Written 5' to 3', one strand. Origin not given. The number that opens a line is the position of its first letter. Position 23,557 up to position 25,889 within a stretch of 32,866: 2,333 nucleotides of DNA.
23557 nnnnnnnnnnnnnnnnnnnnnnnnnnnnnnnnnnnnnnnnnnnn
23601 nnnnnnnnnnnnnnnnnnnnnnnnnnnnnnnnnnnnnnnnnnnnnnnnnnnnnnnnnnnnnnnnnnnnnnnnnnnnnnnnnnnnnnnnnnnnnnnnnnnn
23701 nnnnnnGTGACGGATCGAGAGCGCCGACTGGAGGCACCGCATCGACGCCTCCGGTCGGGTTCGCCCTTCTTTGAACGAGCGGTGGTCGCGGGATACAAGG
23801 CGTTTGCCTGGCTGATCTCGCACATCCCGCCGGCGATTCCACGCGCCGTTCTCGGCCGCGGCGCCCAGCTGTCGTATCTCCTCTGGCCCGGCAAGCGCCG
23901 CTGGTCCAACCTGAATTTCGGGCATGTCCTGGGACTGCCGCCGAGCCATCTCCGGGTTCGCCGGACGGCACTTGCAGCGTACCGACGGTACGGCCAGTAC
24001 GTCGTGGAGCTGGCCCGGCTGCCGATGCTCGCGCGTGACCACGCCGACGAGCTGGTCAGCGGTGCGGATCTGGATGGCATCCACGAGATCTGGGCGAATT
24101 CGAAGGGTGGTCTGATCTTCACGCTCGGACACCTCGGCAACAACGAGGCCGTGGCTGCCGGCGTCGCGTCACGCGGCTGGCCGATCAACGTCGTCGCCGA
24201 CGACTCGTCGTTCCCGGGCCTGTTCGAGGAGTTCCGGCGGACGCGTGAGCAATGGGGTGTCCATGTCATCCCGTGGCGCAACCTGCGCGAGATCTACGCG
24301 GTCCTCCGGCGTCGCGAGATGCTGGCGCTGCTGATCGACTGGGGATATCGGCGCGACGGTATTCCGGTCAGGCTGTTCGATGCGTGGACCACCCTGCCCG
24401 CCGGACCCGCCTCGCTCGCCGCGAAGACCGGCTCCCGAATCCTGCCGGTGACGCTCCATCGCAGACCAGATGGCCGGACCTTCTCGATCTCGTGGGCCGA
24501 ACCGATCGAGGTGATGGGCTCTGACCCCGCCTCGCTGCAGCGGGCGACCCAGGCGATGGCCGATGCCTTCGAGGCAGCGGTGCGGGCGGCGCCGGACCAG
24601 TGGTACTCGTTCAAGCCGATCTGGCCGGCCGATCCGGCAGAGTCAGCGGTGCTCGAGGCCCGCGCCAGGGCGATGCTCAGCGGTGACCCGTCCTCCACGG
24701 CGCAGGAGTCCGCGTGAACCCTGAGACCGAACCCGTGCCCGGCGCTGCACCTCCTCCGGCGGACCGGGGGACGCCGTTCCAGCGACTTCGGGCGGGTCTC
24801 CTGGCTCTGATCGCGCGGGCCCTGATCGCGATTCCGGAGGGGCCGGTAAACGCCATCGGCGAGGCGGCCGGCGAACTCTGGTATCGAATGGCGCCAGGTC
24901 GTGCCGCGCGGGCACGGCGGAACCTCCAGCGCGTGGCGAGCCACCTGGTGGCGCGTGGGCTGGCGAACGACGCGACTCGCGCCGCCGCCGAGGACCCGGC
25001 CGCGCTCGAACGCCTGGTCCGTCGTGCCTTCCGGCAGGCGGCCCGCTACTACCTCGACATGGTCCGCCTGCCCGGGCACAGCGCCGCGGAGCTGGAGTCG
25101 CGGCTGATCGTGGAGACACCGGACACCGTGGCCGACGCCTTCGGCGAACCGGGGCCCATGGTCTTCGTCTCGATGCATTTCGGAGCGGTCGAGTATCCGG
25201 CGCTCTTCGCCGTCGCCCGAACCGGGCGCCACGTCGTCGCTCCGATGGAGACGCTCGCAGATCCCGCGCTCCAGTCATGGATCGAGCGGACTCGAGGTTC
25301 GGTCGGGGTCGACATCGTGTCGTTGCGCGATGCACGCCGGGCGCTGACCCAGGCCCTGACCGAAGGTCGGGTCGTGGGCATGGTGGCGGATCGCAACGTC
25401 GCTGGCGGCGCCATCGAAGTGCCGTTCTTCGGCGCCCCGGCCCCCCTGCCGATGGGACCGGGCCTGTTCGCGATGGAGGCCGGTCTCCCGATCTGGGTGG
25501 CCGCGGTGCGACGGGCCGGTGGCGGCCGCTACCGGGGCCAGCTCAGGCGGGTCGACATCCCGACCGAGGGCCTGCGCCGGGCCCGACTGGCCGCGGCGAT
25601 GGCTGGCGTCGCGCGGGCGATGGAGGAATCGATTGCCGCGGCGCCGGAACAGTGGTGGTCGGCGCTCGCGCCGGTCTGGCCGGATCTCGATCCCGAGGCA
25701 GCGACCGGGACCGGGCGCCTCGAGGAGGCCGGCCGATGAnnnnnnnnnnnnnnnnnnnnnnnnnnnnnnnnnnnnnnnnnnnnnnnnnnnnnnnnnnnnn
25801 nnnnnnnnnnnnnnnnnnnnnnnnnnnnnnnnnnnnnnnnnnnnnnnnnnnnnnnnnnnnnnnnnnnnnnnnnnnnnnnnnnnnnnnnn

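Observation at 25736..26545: PHP-domain phosphoesterase inside the PI operon: candidate phosphatidylinositol-phosphate phosphatase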

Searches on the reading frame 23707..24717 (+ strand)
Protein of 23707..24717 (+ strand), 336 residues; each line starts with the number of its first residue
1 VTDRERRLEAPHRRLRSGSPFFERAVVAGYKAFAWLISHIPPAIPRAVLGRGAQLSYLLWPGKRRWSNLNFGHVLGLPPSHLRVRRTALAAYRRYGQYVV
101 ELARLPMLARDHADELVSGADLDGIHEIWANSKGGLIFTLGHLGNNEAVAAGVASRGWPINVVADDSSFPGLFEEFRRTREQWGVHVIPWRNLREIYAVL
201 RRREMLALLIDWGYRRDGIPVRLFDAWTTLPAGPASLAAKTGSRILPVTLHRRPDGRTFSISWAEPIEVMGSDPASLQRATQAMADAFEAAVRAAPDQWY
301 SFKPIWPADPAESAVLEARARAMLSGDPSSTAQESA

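Call 6: search_protein_families(library=pfam, proteins=[window:23707-24717:+])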
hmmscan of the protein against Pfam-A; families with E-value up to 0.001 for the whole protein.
window:23707-24717:+ (336 aa): 1 family
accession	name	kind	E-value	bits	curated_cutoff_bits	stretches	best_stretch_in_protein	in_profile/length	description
PF03279.18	Lip_A_acyltrans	-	1.3e-29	103.8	22.3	1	30-306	19-293/295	Bacterial lipid A biosynthesis acyltransferase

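Call 12: search_protein_families(library=ncbifam, proteins=[window:23707-24717:+], max_evalue=0.01)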
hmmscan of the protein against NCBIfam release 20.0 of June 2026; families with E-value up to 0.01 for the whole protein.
window:23707-24717:+ (336 aa): 9 families
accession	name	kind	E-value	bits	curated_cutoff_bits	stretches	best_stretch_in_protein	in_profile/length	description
NF005919.0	PRK07920.1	equivalog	2.5e-39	135.2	209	1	23-318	8-305/311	phosphatidylinositol mannoside acyltransferase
NF006270.0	PRK08419.1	equivalog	4.3e-21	75.5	248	1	27-302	7-284/298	lipid A biosynthesis lauroyl acyltransferase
NF006487.0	PRK08905.1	equivalog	6.1e-11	41.9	281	1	32-299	5-266/290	lysophospholipid acyltransferase family protein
NF005120.0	PRK06553.1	equivalog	1.3e-09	37.8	273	1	122-306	121-306/308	lipid A biosynthesis lauroyl acyltransferase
TIGR02207.1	lipid_A_htrB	subfamily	5.2e-07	29.3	297.8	1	110-299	97-284/303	LpxL/LpxP family Kdo(2)-lipid IV(A) lauroyl/palmitoleoyl acyltransferase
NF005399.0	PRK06946.1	subfamily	3.3e-05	23.3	343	1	174-301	151-278/294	lipid A biosynthesis lauroyl acyltransferase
NF005340.0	PRK06860.1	subfamily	0.00029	20.1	398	1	178-300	169-291/309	lipid A biosynthesis lauroyl acyltransferase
NF004191.0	PRK05646.1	equivalog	0.0079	15.4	491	1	177-304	167-293/310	lipid A biosynthesis lauroyl acyltransferase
NF006152.0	PRK08296.1-4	equivalog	0.0099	14.3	723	0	181-233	381-433/609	hypothetical protein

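Call 58: search_solved_structures(query=window:23707-24717:+, max_evalue=0.001)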
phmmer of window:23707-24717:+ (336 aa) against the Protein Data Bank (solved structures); distinct sequences matched with E-value up to 0.001: 3.
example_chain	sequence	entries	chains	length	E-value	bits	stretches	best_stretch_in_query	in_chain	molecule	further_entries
5f2t_A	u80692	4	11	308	1e-22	83.8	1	27-312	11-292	Phosphatidylinositol mannoside acyltransferase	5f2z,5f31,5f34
5oce_A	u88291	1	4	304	1.2e-22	83.5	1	25-312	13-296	Phosphatidylinositol mannoside acyltransferase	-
7ojt_A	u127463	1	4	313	1.3e-22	83.4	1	25-312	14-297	Phosphatidylinositol mannoside acyltransferase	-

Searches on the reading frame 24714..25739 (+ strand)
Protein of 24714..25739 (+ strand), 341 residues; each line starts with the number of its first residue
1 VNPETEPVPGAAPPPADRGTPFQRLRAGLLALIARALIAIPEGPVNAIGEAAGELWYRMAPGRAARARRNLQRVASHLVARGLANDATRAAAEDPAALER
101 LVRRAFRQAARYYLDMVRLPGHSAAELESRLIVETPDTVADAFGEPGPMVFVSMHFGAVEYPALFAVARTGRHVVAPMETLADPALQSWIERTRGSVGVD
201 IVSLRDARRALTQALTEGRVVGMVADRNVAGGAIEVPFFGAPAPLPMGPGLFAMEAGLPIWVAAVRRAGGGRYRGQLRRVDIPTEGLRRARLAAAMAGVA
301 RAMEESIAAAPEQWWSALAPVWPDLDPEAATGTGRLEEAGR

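Call 6: search_protein_families(library=pfam, proteins=[window:24714-25739:+])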
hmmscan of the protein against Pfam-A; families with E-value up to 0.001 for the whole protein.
window:24714-25739:+ (341 aa): 1 family
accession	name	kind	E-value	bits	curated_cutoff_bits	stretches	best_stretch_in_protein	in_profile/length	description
PF03279.18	Lip_A_acyltrans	-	1.4e-27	97.1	22.3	1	29-314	18-286/295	Bacterial lipid A biosynthesis acyltransferase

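Call 12: search_protein_families(library=ncbifam, proteins=[window:24714-25739:+], max_evalue=0.01)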
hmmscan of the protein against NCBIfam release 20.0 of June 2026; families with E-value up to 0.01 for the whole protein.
window:24714-25739:+ (341 aa): 13 families
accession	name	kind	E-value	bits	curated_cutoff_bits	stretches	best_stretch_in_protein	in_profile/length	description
NF005919.0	PRK07920.1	equivalog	3.3e-30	105.2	209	1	35-328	20-300/311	phosphatidylinositol mannoside acyltransferase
NF006270.0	PRK08419.1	equivalog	2.6e-15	56.5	248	1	99-315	65-282/298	lipid A biosynthesis lauroyl acyltransferase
NF006487.0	PRK08905.1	equivalog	2.2e-14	53.2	281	1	30-314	3-266/290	lysophospholipid acyltransferase family protein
NF005399.0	PRK06946.1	subfamily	2.5e-14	53.2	343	1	24-243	4-207/294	lipid A biosynthesis lauroyl acyltransferase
NF005120.0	PRK06553.1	equivalog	9.7e-12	44.8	273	1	127-314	112-299/308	lipid A biosynthesis lauroyl acyltransferase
NF004569.0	PRK05906.1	equivalog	2.3e-07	30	439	1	185-314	176-305/454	lipid A biosynthesis lauroyl acyltransferase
NF005150.0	PRK06628.1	equivalog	6.2e-06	25.8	350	1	83-315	52-282/290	lipid A biosynthesis lauroyl acyltransferase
NF004191.0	PRK05646.1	equivalog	1.3e-05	24.6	491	1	37-315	28-289/310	lipid A biosynthesis lauroyl acyltransferase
TIGR02207.1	lipid_A_htrB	subfamily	2.4e-05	23.9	297.8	1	40-314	28-284/303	LpxL/LpxP family Kdo(2)-lipid IV(A) lauroyl/palmitoleoyl acyltransferase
NF006507.0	PRK08943.1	subfamily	0.00013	21.1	337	1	91-229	76-213/322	lipid A biosynthesis (KDO)2-(lauroyl)-lipid IVA acyltransferase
NF006437.0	PRK08733.1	equivalog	0.00059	19.1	540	1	93-314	72-287/306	LpxL/LpxP family Kdo(2)-lipid IV(A) lauroyl/palmitoleoyl acyltransferase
TIGR02208.1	lipid_A_msbB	equivalog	0.0038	16.6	336.05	1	94-246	69-222/305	lauroyl-Kdo(2)-lipid IV(A) myristoyltransferase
NF005340.0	PRK06860.1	subfamily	0.008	15.4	398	0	148-314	127-290/309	lipid A biosynthesis lauroyl acyltransferase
